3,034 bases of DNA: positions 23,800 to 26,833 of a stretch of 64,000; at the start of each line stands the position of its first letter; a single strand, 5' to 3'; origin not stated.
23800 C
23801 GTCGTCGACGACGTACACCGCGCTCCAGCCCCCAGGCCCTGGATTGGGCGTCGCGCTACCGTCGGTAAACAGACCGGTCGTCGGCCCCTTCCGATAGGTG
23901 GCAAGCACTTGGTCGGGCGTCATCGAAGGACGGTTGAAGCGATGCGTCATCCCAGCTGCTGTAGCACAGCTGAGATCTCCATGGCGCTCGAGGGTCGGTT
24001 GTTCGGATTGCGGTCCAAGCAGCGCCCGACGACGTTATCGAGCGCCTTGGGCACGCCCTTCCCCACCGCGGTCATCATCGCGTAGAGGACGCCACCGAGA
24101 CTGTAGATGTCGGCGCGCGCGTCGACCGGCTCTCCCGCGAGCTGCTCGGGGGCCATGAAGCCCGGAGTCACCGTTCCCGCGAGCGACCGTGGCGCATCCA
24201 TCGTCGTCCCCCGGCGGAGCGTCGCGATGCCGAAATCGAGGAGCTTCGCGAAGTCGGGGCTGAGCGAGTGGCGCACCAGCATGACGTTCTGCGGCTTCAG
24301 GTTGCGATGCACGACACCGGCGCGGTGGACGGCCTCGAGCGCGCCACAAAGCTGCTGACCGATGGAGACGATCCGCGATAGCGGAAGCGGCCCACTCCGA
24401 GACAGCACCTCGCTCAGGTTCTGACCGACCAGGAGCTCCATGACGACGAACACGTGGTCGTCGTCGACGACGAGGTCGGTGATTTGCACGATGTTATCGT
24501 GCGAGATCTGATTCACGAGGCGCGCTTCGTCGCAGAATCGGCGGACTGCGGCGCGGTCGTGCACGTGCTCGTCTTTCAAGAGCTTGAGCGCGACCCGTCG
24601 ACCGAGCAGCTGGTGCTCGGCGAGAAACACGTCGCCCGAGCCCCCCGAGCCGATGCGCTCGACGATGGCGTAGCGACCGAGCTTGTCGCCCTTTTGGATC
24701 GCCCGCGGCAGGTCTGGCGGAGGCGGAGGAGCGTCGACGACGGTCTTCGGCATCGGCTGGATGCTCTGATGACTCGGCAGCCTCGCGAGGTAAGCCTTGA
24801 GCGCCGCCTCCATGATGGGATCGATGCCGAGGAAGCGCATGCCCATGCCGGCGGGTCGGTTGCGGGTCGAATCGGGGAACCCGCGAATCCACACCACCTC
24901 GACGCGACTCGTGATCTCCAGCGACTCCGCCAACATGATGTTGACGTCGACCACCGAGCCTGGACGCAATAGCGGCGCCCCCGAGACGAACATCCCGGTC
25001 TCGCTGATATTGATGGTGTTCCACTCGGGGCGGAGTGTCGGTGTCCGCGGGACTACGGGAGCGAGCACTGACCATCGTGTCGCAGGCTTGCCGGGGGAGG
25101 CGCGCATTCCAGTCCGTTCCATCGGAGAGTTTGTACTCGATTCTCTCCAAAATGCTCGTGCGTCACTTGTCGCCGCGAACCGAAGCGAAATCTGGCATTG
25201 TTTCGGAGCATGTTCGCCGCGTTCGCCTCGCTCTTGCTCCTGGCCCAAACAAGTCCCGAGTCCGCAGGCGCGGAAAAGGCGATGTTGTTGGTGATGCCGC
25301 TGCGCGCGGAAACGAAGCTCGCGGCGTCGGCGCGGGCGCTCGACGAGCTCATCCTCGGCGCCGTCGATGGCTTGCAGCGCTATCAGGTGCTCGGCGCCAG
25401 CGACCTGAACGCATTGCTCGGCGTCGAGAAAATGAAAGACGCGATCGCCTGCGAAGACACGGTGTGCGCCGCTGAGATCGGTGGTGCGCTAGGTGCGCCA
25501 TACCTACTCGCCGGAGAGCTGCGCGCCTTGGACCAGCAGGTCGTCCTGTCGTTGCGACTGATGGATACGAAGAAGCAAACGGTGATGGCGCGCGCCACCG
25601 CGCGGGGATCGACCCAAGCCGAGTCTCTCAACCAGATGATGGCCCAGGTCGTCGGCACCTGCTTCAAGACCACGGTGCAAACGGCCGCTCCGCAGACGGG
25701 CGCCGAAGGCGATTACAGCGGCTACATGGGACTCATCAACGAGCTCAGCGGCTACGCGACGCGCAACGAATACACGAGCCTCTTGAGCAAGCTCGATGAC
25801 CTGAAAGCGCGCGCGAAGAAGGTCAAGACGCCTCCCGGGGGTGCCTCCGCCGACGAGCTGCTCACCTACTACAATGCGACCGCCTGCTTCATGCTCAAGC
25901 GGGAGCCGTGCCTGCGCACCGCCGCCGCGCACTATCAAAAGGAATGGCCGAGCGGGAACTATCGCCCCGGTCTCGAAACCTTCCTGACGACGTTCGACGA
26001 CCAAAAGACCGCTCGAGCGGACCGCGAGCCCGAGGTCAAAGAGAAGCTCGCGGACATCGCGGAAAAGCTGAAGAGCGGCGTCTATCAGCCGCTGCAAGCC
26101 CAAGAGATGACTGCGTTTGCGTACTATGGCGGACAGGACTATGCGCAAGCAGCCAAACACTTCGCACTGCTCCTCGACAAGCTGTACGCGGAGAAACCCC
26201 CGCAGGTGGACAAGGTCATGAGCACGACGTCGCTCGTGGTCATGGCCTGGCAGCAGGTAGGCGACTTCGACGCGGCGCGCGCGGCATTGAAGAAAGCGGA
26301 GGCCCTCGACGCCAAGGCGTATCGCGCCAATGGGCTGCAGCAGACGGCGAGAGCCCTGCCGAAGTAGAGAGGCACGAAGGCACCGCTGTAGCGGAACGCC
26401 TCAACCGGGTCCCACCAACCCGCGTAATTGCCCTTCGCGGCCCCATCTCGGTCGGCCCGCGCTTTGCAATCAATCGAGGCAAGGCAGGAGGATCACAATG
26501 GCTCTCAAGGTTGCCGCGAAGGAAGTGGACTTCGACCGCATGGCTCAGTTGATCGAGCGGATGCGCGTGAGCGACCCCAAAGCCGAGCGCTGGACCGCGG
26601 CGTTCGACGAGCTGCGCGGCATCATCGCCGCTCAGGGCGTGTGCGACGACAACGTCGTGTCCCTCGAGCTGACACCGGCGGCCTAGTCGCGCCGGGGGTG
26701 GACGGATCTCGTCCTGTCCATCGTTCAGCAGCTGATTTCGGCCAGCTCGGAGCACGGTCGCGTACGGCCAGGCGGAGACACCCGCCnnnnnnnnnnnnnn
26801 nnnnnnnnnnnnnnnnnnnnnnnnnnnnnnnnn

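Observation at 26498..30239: Orphan 1150-aa protein with no signal peptide, internal tandem repeats, a Gly-rich hydrophobic segment and a C-terminal trypsin-like module, preceded by a 62-aa ORF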

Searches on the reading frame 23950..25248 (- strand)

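Call 31: search_protein_families(library=pfam, proteins=[window:23950-25248:-], max_evalue=0.001)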
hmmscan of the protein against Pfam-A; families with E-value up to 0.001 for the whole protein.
window:23950-25248:- (433 aa): 3 families
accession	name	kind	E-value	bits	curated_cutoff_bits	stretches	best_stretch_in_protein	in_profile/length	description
PF00069.31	Pkinase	-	8.6e-44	150.3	31.7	1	193-393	1-192/263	Protein kinase domain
PF07714.23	PK_Tyr_Ser-Thr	-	2.7e-29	102.7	23.1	1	195-394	3-200/258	Protein tyrosine and serine/threonine kinase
PF07238.19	PilZ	-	2.6e-11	44.2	22.5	1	58-155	7-101/102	PilZ domain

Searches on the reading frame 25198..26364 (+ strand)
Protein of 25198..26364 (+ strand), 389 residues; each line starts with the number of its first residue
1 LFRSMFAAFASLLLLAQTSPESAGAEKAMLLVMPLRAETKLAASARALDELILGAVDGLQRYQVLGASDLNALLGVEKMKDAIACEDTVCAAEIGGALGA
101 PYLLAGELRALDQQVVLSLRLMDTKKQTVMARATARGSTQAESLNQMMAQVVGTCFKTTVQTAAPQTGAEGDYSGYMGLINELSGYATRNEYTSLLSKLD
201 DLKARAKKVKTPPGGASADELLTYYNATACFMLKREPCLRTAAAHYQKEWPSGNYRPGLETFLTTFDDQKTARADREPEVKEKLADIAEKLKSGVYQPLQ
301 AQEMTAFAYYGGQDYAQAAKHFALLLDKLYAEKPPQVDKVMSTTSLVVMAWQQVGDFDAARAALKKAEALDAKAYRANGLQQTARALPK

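Call 3: search_protein_families(library=pfam, proteins=[window:25198-26364:+], max_evalue=1)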
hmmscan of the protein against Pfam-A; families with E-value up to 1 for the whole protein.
window:25198-26364:+ (389 aa): 3 families
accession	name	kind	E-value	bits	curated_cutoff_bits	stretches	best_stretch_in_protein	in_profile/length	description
PF16381.10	Coatomer_g_Cpla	-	0.039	14.5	31.2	1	103-140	69-105/115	Coatomer subunit gamma-1 C-terminal appendage platform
PF17680.6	FlgO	-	0.09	13.1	22.6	1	95-135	83-123/130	FlgO protein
PF07719.23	TPR_2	-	0.18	12.4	27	0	350-371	10-31/34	Tetratricopeptide repeat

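Call 4: search_protein_families(library=ncbifam, proteins=[window:25198-26364:+], max_evalue=1)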
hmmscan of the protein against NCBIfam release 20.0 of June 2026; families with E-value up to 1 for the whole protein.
window:25198-26364:+ (389 aa): 0 families

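Call 27: search_protein_families(library=padloc, proteins=[window:25198-26364:+], max_evalue=1)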
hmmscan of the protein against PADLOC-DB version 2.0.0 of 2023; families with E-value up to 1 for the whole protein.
window:25198-26364:+ (389 aa): 0 families

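Call 28: search_protein_families(library=phrogs, proteins=[window:25198-26364:+], max_evalue=1)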
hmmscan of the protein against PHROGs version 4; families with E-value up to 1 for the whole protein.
window:25198-26364:+ (389 aa): 0 families
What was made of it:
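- Tried and rejected: Family libraries: Pfam, NCBIfam, PADLOC and PHROGs gave nothing credible for the 1150-aa and 62-aa proteins (calls 3, 4, 27, 28).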

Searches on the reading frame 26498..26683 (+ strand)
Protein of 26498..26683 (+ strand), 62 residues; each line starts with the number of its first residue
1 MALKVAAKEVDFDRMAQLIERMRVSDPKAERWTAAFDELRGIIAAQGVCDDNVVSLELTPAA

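Call 3: search_protein_families(library=pfam, proteins=[window:26498-26683:+], max_evalue=1)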
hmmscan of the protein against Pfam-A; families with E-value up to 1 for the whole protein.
window:26498-26683:+ (62 aa): 0 families

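Call 4: search_protein_families(library=ncbifam, proteins=[window:26498-26683:+], max_evalue=1)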
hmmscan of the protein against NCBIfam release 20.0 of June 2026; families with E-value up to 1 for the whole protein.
window:26498-26683:+ (62 aa): 0 families

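Call 27: search_protein_families(library=padloc, proteins=[window:26498-26683:+], max_evalue=1)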
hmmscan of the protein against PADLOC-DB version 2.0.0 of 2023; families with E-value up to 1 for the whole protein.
window:26498-26683:+ (62 aa): 0 families

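Call 28: search_protein_families(library=phrogs, proteins=[window:26498-26683:+], max_evalue=1)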
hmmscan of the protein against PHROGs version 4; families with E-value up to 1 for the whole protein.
window:26498-26683:+ (62 aa): 1 family
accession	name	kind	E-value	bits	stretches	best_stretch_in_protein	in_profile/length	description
phrog_32925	-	unknown function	0.14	12.7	1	26-36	18-28/31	-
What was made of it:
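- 26498..26686 (+): Neighbouring 62-aa gene. It is real but not a conserved partner of the family. No family model matches it (calls 3, 4, 27, 28).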
